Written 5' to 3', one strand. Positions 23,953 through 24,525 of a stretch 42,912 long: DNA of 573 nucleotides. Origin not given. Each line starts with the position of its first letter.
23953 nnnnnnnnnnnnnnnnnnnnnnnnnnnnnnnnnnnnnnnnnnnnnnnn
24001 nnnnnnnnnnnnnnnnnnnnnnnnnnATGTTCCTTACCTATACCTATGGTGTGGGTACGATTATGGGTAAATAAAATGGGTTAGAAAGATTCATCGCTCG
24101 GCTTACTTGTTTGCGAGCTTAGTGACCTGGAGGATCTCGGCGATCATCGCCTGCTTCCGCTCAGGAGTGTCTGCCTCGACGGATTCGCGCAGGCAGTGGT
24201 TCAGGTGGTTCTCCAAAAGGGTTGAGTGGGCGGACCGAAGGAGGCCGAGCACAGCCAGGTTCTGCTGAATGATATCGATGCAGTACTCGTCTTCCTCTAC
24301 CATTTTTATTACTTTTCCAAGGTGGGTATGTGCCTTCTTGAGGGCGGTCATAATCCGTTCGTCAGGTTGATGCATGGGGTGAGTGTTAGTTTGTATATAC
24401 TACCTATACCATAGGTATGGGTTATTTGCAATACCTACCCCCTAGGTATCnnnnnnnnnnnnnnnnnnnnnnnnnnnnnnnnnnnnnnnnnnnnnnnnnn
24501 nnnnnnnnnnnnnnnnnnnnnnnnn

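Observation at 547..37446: Two paralogous serine-recombinase modules in tandem form one 37 kb island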

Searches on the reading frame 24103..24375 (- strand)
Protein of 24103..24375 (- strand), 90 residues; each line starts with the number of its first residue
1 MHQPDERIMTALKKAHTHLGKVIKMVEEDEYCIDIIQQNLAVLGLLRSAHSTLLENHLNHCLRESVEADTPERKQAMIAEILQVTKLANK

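Call 5: search_protein_families(library=pfam, proteins=[window:24103-24375:-], max_evalue=0.01)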
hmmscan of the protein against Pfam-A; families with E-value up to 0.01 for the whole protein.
window:24103-24375:- (90 aa): 1 family
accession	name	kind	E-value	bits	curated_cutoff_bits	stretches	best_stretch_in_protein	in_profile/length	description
PF02583.22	Trns_repr_metal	-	7.4e-18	65.2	22.8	1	6-84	3-75/78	Metal-sensitive transcriptional repressor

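Call 101: find_encoding_contigs(protein=window:24103-24375:-, flank=10000, max_places=10)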
Protein window:24103-24375:- (90 aa): no gene with exactly this product is on record in the collection.
